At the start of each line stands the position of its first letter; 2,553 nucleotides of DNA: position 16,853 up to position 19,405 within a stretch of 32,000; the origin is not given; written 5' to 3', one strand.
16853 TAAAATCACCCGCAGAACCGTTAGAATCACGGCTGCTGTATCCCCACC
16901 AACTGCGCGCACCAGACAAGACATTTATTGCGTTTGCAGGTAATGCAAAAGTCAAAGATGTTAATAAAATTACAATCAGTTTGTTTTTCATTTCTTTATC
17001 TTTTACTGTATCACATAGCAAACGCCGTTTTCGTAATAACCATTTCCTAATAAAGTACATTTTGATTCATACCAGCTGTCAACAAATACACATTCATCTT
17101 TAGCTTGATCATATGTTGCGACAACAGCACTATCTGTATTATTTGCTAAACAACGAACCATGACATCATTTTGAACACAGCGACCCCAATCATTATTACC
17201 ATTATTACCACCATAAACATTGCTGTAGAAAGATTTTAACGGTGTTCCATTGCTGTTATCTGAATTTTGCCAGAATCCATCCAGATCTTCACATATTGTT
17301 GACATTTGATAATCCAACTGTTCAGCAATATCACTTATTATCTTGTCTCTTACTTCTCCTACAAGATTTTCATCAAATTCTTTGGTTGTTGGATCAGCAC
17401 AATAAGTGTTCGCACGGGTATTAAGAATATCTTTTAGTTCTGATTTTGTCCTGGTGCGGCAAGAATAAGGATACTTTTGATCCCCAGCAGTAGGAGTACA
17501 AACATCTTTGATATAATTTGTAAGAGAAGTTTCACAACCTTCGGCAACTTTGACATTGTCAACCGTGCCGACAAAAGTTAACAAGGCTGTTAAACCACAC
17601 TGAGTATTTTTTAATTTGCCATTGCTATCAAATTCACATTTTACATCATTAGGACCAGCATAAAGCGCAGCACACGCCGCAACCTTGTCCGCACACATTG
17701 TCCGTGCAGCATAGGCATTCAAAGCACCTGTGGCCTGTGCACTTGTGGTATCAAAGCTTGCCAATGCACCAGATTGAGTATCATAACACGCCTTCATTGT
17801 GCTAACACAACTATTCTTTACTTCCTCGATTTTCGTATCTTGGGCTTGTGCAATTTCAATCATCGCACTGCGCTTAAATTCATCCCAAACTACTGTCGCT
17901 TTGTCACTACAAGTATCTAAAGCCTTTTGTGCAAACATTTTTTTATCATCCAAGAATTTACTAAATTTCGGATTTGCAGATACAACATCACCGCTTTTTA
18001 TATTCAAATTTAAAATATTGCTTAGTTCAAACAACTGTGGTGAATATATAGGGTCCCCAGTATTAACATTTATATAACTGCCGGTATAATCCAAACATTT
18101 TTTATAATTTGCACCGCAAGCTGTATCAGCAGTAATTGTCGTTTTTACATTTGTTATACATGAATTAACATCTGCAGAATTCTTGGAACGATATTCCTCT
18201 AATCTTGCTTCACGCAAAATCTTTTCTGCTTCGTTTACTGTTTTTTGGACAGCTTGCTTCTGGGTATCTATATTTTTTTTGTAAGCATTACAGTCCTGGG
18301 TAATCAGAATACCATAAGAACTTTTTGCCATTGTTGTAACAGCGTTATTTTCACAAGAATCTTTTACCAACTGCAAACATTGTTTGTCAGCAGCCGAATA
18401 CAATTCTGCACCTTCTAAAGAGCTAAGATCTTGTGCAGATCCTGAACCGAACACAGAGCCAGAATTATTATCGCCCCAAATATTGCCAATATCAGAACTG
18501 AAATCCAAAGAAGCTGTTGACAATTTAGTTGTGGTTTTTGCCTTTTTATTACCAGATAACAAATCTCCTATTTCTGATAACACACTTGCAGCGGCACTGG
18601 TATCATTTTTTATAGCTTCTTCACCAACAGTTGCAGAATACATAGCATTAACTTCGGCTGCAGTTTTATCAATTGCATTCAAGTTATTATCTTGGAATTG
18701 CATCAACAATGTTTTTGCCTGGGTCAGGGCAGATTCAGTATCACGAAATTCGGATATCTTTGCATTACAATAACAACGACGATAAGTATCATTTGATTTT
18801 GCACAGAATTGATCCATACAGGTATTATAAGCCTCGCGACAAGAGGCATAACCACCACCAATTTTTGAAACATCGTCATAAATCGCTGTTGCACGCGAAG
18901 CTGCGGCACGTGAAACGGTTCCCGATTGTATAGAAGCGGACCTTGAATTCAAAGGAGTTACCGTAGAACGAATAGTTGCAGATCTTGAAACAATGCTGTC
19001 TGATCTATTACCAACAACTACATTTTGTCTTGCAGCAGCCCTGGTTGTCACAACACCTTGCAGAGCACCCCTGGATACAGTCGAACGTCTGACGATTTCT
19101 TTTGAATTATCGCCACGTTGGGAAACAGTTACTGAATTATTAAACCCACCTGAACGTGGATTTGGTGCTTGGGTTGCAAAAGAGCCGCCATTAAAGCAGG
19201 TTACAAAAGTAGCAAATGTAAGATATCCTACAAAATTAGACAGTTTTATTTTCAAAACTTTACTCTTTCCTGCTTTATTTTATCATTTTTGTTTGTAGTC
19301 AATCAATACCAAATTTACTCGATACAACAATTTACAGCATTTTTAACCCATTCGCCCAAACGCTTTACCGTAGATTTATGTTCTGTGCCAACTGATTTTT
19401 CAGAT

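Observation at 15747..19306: Separately promoted two-gene operon encoding 750-aa and 414-aa secreted cysteine-rich proteins of unknown family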

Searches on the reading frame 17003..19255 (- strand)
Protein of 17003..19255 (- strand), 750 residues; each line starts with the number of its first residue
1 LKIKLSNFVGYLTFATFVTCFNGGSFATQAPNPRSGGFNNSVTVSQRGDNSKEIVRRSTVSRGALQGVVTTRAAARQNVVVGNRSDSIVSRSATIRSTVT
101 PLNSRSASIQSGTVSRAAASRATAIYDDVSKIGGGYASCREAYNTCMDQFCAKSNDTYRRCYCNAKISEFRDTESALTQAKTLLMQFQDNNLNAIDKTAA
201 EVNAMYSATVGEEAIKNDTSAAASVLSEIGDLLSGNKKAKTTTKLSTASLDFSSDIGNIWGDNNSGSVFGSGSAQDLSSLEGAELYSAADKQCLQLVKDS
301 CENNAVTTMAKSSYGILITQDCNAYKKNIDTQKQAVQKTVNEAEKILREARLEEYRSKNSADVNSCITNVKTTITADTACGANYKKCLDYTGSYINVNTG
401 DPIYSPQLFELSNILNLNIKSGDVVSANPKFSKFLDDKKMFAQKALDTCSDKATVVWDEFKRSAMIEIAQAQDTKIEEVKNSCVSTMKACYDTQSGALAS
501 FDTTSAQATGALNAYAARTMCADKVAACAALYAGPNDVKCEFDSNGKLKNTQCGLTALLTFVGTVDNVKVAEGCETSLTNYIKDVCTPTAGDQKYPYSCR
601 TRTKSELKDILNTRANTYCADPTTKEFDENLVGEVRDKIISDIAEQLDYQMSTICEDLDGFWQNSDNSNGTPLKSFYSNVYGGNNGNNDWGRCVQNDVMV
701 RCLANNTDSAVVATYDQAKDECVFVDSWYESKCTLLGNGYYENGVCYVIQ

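Call 7: search_protein_families(library=pfam, proteins=[window:17003-19255:-], max_evalue=0.1)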
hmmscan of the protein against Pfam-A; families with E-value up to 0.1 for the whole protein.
window:17003-19255:- (750 aa): 0 families

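Call 8: search_protein_families(library=ncbifam, proteins=[window:17003-19255:-], max_evalue=0.1)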
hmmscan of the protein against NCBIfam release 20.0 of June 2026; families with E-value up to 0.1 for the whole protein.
window:17003-19255:- (750 aa): 0 families

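Call 9: find_homologous_proteins(query=window:17003-19255:-)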
Query window:17003-19255:- (750 aa): 1194 proteins with E <= 0.001 among 8000 candidates; the best 120 are listed.
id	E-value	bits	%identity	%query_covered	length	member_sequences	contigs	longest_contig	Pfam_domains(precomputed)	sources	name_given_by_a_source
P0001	0.0e+0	1665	100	100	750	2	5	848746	-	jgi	-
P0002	0.0e+0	1425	85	100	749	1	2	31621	-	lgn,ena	-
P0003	0.0e+0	1173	69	100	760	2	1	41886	-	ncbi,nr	ncbi:MAG: hypothetical protein JW985_01335 [Alphaproteobacteria bacterium]|nr:hypothetical protein [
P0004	0.0e+0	1171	70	99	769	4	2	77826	-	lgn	-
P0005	0.0e+0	1125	68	100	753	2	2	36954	-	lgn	-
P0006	0.0e+0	1117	69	97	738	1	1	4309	-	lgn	-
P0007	0.0e+0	1069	65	100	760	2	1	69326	-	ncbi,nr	ncbi:MAG: hypothetical protein JW974_00605 [Alphaproteobacteria bacterium]|nr:hypothetical protein [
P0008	0.0e+0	1042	65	99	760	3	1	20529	-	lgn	-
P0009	1.3e-288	978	61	99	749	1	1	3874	-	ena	-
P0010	2.7e-274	930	59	96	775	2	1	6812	-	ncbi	-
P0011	2.6e-260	884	56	97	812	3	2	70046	-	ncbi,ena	-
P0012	1.4e-259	882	56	98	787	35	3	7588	-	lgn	-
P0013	4.4e-259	880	57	95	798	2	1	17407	-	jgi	-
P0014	5.7e-259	880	55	100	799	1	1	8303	-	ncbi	-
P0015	3.4e-256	871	55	96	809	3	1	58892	-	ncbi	-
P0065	2.3e-239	815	51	100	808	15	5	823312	-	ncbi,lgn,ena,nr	ncbi:MAG: hypothetical protein IJ276_03370 [Alphaproteobacteria bacterium]|nr:hypothetical protein [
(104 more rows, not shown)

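Call 17: search_solved_structures(query=A1, max_evalue=1)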
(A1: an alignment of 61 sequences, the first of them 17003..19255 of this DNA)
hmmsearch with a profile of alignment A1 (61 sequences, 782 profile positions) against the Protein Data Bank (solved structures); distinct sequences matched with E-value up to 1: 0.

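Call 20: find_encoding_contigs(protein=P0065, flank=10000, max_places=2)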
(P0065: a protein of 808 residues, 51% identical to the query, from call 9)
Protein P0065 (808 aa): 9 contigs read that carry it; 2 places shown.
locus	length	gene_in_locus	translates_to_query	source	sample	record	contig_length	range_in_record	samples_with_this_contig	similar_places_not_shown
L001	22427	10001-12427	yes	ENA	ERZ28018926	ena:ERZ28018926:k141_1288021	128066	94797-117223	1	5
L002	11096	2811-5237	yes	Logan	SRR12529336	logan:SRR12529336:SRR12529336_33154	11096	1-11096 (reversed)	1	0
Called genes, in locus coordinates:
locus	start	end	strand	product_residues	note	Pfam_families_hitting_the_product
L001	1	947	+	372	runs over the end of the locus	PF10994:DUF2817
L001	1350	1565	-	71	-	-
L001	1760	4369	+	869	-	PF07517:SecA_DEAD, PF00270:DEAD (weak), PF01043:SecA_PP_bind, PF21090:P-loop_SecA, PF07516:SecA_SW, PF02810:SEC-C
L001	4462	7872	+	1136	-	PF02811:PHP, PF07733:DNA_pol3_alpha, PF17657:DNA_pol3_finger, PF14579:HHH_6, PF01336:tRNA_anti-codon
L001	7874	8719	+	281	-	PF01795:Methyltransf_5, PF13649:Methyltransf_25 (weak)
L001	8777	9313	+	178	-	-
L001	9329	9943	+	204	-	-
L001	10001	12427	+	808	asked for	-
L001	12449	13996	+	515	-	-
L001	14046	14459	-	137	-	PF13560:HTH_31 (weak), PF01381:HTH_3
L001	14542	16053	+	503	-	PF01676:Metalloenzyme, PF06415:iPGM_N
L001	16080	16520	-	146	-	PF00383:dCMP_cyt_deam_1, PF14437:MafB19-deam, PF14439:Bd3614-deam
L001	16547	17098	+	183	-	PF03602:Cons_hypoth95, PF02086:MethyltransfD12 (faint)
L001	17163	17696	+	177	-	-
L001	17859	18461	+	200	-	PF01386:Ribosomal_L25p, PF14693:Ribosomal_TL5_C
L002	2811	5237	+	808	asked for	-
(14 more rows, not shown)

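Call 24: find_related_loci(query=A1, collection=genome_contigs, flank=8000)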
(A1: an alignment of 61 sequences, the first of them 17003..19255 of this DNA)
Query A1 (750 aa) in genome_contigs; peptide patterns used: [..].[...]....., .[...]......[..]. (x = any residue, [..] = any of these).
297 stretches matched a pattern; 273 encode a relative of the query (tblastn E <= 1e-3); the best 80 are kept; 80 distinct loci.
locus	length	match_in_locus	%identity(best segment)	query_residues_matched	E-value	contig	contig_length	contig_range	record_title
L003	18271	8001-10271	65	4-748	0e+0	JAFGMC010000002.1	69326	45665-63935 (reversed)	MAG: Alphaproteobacteria bacterium isolate Zod_Metabat.441 k87_898048, whole genome shotgun sequence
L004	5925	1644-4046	54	7-749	0e+0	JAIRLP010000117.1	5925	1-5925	MAG: Rickettsiales bacterium isolate Cc175_bin55 k119_2573668, whole genome shotgun sequence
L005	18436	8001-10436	53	1-748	0e+0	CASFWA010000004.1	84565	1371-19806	uncultured proteobacterium isolate A86_L4_360360_idba_bin.28 genome assembly, contig: A86_L4_360360_idba_bin.28.fa_scaff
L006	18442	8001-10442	52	1-749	0e+0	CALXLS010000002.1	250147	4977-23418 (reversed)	MAG: uncultured Alphaproteobacteria bacterium isolate BRZ_DL__bin85 genome assembly, contig: BRZ_DL__NODE_35_length_2501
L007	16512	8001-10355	53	9-748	0e+0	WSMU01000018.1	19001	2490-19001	MAG: Alphaproteobacteria bacterium isolate RACS_032 NODE_907_length_19001_cov_8.361816, whole genome shotgun sequence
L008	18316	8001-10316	56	17-748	0e+0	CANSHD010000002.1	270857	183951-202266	MAG TPA_asm: uncultured Alphaproteobacteria bacterium isolate SRR15730559_bin.33_metawrap_v1.3_MAG genome assembly, cont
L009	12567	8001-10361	56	23-748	0e+0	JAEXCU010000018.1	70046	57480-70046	MAG: Proteobacteria bacterium isolate OH_HBB_125 k127_564881, whole genome shotgun sequence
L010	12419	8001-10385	54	1-748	0e+0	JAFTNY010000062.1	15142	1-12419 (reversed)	MAG: Alphaproteobacteria bacterium isolate RGIG3991 Roe_deer_Cecum-4__c456579, whole genome shotgun sequence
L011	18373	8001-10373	53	1-748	0e+0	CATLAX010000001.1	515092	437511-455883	MAG TPA_asm: uncultured Alphaproteobacteria bacterium isolate MGG05853_1680015463 genome assembly, contig: ERR3199562_4,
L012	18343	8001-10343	54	12-750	0e+0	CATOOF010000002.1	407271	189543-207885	MAG TPA_asm: uncultured Alphaproteobacteria bacterium isolate MGG27543_1680015500 genome assembly, contig: SRR6440127_6,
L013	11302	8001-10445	52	1-748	0e+0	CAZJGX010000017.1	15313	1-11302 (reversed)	MAG TPA_asm: uncultured Muribaculaceae bacterium isolate SRP199465_co1_153 genome assembly, contig: NODE_10885_length_15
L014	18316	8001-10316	56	17-748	0e+0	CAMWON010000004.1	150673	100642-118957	MAG TPA_asm: uncultured Alphaproteobacteria bacterium isolate SRR14411251_bin.18_metawrap_v1.3_MAG genome assembly, cont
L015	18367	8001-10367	54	15-748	0e+0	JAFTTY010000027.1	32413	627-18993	MAG: Alphaproteobacteria bacterium isolate RGIG4147 Roe_deer_Colon-1__c520840, whole genome shotgun sequence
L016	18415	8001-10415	51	1-748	0e+0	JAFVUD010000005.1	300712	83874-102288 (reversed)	MAG: Alphaproteobacteria bacterium isolate RGIG5397 Sheep_Colon-3__c913026, whole genome shotgun sequence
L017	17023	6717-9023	56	23-748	0e+0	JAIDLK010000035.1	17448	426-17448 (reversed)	MAG: Alphaproteobacteria bacterium isolate SC0338_S5_7 SC0338_S5_7_contig_35, whole genome shotgun sequence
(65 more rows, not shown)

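Call 29: predict_structure(alignment_id=A1)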
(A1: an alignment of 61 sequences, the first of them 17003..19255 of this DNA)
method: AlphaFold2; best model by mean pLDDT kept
length: 750 residues; sequences in the alignment: 61
mean_pLDDT: 62.5   pTM: 0.35
mean pLDDT of the five models: 62.5, 61.7, 58.8, 56.5, 54.4
residues with pLDDT >= 90: 32; 70-90: 277; 50-70: 231; < 50: 210
segments of 3 or more residues with pLDDT < 50: 1-5, 9-14, 16-134, 153-158, 191-208, 241-274, 496-502, 506-508, 531-534
pLDDT, mean of each block of 10 residues (from residue 1): 45 46 30 31 28 31 29 29 26 28 27 28 33 58 73 49 59 67 63 43 44 64 68 59 29 31 30 51 69 72 67 64 66 67 69 69 81 82 78 71 60 66 73 84 82 83 82 72 59 50 50 62 58 52 54 52 59 81 88 88 89 85 74 86 90 90 84 89 81 87 81 85 88 83 84
secondary structure, 60 per line:
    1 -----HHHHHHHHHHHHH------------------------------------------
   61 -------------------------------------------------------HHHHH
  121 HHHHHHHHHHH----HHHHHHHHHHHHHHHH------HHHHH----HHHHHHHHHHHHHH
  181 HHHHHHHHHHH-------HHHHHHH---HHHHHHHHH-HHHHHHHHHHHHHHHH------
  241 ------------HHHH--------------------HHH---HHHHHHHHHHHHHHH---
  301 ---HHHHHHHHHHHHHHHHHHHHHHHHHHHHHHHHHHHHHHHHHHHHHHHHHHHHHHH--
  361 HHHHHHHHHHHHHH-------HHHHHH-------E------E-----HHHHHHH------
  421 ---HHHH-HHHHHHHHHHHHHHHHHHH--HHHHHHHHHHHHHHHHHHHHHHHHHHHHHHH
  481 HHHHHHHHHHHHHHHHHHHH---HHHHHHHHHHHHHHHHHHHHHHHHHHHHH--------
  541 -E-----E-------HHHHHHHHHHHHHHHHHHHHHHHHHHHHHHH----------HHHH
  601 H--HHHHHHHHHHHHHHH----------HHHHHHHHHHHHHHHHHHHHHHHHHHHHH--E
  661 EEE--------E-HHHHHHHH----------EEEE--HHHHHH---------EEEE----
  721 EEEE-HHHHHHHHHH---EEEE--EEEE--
elements in order (helices of 4 or more, strands of 3 or more residues): H6-18 H116-131 H136-151 H158-162 H167-191 H199-205 H209-217 H219-234 H253-256 H283-297 H304-358 H361-374 H382-387 H408-414 H424-427 H429-447 H450-500 H504-532 H556-586 H597-601 H604-618 H629-657 E660-663 H674-681 E692-695 H698-703 E713-716 E721-724 H726-735 E739-742 E745-748

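Call 33: search_protein_representatives(alignment_id=A1)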
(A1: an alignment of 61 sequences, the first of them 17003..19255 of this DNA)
Query: 61 sequences, 782 profile positions. Proteins with E-value up to 0.001 (for the whole library): 825; up to 1e-10: 641; up to 1e-30: 394. The best 150 are listed.
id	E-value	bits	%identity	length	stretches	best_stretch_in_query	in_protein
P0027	0.0e+00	1096.4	-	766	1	11-780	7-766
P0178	0.0e+00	1092.0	-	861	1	1-780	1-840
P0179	0.0e+00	1026.8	-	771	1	1-780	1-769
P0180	0.0e+00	1024.7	-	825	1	6-780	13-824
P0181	0.0e+00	1012.9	-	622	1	171-781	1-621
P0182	0.0e+00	1012.6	-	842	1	12-781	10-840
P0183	7.2e-293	990.6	-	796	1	7-781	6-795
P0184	1.7e-292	989.3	-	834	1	15-781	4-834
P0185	3.5e-289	978.4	-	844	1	12-781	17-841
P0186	1.5e-286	969.7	-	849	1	1-781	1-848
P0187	9.3e-286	967.1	-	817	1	1-778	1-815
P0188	4.1e-285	964.9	-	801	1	15-780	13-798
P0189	3.5e-284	961.9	-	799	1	29-779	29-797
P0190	8.5e-278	940.7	-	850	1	7-781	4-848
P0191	1.5e-277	939.9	-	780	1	19-779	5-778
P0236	8.1e-148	510.9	-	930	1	61-756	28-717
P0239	6.1e-138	478.2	-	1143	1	17-699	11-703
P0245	7.6e-135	468.0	-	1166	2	35-630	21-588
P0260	3.3e-124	432.8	-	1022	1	30-726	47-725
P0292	4.0e-86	306.9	-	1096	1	27-564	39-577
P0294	9.0e-84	299.1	-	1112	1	33-583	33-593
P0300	6.0e-81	289.7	-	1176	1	15-565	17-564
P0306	1.4e-79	285.3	-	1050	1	24-653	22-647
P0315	4.6e-78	280.2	-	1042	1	27-564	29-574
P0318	3.0e-77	277.5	-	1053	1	14-689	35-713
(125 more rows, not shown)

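Call 38: search_protein_families(library=pfam, proteins=[P0239, P0245, P0292, P0294, P0300, P0306, P0315, P0318, P0260], max_evalue=0.01)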
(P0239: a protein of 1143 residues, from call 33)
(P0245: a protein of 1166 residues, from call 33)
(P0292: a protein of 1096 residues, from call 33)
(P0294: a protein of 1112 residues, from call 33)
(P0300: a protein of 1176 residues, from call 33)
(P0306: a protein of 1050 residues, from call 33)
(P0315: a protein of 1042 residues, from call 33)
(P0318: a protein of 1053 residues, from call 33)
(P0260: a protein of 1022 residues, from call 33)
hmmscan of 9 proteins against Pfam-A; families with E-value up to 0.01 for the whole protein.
P0239 (1143 aa): 0 families

P0245 (1166 aa): 1 family
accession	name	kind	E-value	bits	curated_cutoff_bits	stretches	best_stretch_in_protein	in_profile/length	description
PF24634.1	DUF7631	-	0.00025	21.9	27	0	827-841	3-17/50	Domain of unknown function (DUF7631)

P0292 (1096 aa): 0 families

P0294 (1112 aa): 0 families

P0300 (1176 aa): 0 families

P0306 (1050 aa): 0 families

P0315 (1042 aa): 0 families

P0318 (1053 aa): 0 families

P0260 (1022 aa): 0 families

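Call 40: fold_search(model_id=the predicted structure, library=pdb)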
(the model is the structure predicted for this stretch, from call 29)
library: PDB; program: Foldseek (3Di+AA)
matches with E <= 10: 29; with E <= 0.001: 0
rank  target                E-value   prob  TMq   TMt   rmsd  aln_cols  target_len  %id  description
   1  1ldj_A                2.4e+00  0.04  0.11  0.11  30.8       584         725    9  Structure of the Cul1-Rbx1-Skp1-F boxSkp2 SCF Ubiquitin Ligase Complex (released 2002-05-08)
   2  8otz_BP               2.5e+00  0.06  0.11  0.16  38.0       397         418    9  48-nm repeat of the native axonemal doublet microtubule from bovine sperm (released 2023-11-22)
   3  8fh3_B                3.8e+00  0.02  0.08  0.06  40.4       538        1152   11  Human IFT-A complex structures provide molecular insights into ciliary transport (released 2023-02-22)
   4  9fqr_Fy               3.9e+00  0.02  0.08  0.13  37.9       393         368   13  96-nm repeat of axonemal doublet microtubules from bovine sperm (released 2025-03-26)
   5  8tzl_E                4.5e+00  0.04  0.07  0.12  40.7       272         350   10  Cryo-EM structure of Vibrio cholerae FtsE/FtsX/EnvC complex, full-length (released 2023-12-20)
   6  8otz_EX               4.7e+00  0.02  0.08  0.11  37.4       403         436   12  48-nm repeat of the native axonemal doublet microtubule from bovine sperm (released 2023-11-22)
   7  7rro_D7               5.6e+00  0.02  0.08  0.13  38.9       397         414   12  Structure of the 48-nm repeat doublet microtubule from bovine tracheal cilia (released 2021-10-27)
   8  6rw9_A                6.1e+00  0.02  0.08  0.03  49.9       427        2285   13  Cryo-EM structure of Morganella morganii TcdA4 (released 2019-10-23)
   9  8ga7                  6.1e+00  0.02  0.09  0.12  31.6       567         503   12  Geometrically programmable nanomaterial construction using regularized protein building blocks (released 2024-03-13)
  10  7n6g_1T               6.7e+00  0.01  0.08  0.07  66.7       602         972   10  C1 of central pair (released 2022-05-18)
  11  9e23_f                6.7e+00  0.01  0.08  0.06  49.1       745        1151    9  Cryo-EM structure of Pre-Chi dynein tail (released 2025-07-09)
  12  8s89                  7.0e+00  0.02  0.09  0.14  30.9       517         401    9  Efficient and scalable protein design using a relaxed sequence space (released 2024-10-16)
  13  9qhp_A                7.0e+00  0.01  0.07  0.06  37.6       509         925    9  Cryo-EM structure of mouse TRPM3 alpha 2 in complex with antagonist Isosakuranetin (released 2026-02-11)
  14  8i7r_D7               7.3e+00  0.03  0.10  0.18  37.6       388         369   12  In situ structure of axonemal doublet microtubules in mouse sperm with 48-nm repeat (released 2023-10-11)
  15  9hbs_B                7.3e+00  0.02  0.07  0.14  21.4       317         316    7  TiLV-NP tetramer (pseudo-C2) (released 2025-03-12)
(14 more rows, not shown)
